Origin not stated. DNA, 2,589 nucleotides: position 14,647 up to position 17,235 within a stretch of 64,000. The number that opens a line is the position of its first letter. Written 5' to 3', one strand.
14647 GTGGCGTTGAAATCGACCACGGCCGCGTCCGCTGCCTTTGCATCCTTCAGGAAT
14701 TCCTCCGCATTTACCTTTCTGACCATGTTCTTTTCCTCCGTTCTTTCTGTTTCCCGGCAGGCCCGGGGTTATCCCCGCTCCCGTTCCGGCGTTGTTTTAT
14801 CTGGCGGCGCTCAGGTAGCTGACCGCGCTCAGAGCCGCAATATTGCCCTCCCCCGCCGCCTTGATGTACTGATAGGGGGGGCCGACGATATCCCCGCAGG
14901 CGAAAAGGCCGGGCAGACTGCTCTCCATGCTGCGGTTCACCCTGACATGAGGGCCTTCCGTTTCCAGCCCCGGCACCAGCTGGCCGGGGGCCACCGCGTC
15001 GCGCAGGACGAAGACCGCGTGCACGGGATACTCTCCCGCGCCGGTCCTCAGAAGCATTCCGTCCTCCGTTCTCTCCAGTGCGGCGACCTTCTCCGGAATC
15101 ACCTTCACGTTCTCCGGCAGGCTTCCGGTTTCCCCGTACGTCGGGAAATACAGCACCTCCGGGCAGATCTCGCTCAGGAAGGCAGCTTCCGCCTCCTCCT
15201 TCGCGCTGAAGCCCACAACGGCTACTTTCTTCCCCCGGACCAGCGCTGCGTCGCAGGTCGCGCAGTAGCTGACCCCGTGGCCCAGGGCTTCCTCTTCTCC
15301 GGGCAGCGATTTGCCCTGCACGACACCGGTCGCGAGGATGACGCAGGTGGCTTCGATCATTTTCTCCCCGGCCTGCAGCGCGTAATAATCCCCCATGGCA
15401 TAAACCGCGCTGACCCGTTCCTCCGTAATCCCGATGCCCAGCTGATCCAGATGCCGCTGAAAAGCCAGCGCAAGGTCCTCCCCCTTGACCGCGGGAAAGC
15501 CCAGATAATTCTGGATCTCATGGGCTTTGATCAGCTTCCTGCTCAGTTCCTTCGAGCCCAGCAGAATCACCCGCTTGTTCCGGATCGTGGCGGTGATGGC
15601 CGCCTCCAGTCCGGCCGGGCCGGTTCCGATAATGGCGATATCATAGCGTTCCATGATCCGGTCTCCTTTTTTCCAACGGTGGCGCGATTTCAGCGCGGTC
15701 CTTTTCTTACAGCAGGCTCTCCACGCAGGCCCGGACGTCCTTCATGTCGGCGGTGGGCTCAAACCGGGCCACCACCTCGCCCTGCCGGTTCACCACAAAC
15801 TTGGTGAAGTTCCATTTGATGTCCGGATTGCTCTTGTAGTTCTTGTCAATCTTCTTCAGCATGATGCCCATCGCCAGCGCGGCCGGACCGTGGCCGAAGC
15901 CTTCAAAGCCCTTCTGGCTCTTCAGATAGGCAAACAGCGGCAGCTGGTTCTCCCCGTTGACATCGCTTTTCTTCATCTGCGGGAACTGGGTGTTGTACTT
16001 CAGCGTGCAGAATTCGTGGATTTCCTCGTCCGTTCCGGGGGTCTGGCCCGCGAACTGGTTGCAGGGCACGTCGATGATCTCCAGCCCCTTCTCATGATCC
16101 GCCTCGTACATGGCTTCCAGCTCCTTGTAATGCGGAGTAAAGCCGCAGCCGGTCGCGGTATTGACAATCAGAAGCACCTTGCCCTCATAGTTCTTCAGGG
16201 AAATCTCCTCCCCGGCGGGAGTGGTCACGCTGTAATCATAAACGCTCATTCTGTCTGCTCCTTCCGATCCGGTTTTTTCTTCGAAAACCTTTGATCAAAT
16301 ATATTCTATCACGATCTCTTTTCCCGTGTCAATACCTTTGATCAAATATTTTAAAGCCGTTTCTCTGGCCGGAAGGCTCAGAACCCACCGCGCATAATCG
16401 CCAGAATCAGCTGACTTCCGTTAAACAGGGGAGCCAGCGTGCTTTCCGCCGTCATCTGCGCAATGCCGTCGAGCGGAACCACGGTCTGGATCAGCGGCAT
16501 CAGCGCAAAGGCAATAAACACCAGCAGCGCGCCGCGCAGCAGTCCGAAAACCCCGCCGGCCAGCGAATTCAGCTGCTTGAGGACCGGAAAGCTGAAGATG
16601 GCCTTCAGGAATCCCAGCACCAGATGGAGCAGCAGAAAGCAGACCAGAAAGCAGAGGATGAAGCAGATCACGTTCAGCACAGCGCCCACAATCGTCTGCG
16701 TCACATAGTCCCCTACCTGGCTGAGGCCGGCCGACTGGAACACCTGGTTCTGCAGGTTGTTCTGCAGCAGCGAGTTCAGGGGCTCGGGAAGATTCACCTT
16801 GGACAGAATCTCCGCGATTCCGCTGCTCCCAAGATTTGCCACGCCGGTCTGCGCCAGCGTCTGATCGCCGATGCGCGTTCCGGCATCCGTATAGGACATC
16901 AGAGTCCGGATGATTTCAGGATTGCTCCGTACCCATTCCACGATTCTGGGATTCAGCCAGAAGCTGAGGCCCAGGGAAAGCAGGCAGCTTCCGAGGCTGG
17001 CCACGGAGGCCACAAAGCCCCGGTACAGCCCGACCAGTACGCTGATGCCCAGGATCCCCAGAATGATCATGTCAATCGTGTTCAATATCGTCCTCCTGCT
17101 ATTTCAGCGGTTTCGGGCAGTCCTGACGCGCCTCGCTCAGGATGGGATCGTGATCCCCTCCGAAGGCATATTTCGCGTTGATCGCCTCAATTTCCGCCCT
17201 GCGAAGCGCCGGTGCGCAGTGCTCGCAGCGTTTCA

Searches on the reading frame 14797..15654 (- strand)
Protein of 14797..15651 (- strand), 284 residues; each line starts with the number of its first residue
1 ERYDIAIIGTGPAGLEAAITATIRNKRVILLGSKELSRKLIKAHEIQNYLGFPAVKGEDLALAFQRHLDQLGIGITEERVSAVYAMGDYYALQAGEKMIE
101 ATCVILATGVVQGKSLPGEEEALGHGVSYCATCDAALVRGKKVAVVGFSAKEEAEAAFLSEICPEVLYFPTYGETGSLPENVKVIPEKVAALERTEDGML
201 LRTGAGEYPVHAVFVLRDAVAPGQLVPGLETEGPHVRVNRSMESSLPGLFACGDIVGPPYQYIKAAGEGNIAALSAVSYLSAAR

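Call 14: search_protein_families(library=pfam, proteins=[window:14797-15651:-], max_evalue=1)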
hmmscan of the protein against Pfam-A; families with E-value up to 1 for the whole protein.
window:14797-15651:- (284 aa): 10 families
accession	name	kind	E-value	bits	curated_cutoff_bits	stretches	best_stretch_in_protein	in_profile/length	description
PF07992.20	Pyr_redox_2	-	7.4e-18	65.4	26.1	1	3-269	1-291/291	Pyridine nucleotide-disulphide oxidoreductase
PF01134.28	GIDA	-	5.6e-09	36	22.1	2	4-58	1-47/391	Glucose inhibited division protein A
PF03486.20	HI0933_like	-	7.1e-08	32.6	50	2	4-41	2-40/244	HI0933-like protein Rossmann domain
PF13738.12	Pyr_redox_3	-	3.5e-07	30.2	30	2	76-147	100-171/305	Pyridine nucleotide-disulphide oxidoreductase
PF00890.30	FAD_binding_2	-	1e-06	28.7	20.4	1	4-33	1-30/414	FAD binding domain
PF12831.13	FAD_oxidored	-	0.0029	17.4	27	1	4-32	1-29/416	FAD dependent oxidoreductase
PF05834.18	Lycopene_cycl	-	0.0032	17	23.4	0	4-28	1-27/380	Lycopene cyclase protein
PF01266.30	DAO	-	0.03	14.3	27.9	0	4-33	1-30/353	FAD dependent oxidoreductase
PF13454.12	NAD_binding_9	-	0.045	14.2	21.8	0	71-110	114-154/155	FAD-NAD(P)-binding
PF00070.33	Pyr_redox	-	0.074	14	22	1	5-33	2-30/82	Pyridine nucleotide-disulphide oxidoreductase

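Call 87: search_protein_families(library=padloc, proteins=[window:14800-15654:-], max_evalue=0.001)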
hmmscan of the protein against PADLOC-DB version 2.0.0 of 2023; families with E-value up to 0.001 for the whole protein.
window:14800-15654:- (285 aa): 0 families

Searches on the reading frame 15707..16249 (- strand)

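Call 14: search_protein_families(library=pfam, proteins=[window:15707-16246:-], max_evalue=1)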
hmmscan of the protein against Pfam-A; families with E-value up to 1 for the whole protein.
window:15707-16246:- (179 aa): 2 families
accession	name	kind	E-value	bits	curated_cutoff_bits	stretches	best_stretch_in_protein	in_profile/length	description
PF00255.25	GSHPx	-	4.9e-36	123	27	1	2-109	1-108/108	Glutathione peroxidase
PF00578.27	AhpC-TSA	-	0.00075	19.9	26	1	4-64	7-69/124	AhpC/TSA family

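Call 87: search_protein_families(library=padloc, proteins=[window:15710-16249:-], max_evalue=0.001)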
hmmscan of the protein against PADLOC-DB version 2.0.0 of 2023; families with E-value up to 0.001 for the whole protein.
window:15710-16249:- (180 aa): 0 families

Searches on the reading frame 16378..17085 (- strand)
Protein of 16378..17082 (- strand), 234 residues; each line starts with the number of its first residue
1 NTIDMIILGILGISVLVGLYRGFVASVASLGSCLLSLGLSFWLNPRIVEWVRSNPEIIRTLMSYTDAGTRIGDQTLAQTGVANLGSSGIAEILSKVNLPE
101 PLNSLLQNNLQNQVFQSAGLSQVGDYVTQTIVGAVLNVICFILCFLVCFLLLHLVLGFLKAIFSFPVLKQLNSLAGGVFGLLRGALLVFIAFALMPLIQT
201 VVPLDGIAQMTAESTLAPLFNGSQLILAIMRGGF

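Call 14: search_protein_families(library=pfam, proteins=[window:16378-17082:-], max_evalue=1)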
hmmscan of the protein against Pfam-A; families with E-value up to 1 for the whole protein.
window:16378-17082:- (234 aa): 2 families
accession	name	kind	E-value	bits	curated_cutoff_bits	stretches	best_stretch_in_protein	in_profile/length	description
PF02674.22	Colicin_V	-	3.5e-23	82.6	29.3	2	122-221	44-140/144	Colicin V production protein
PF05478.16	Prominin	-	0.15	10.6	34.3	1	135-201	419-485/799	Prominin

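Call 87: search_protein_families(library=padloc, proteins=[window:16381-17085:-], max_evalue=0.001)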
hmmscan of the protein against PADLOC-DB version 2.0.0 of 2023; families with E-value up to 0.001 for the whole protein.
window:16381-17085:- (235 aa): 0 families
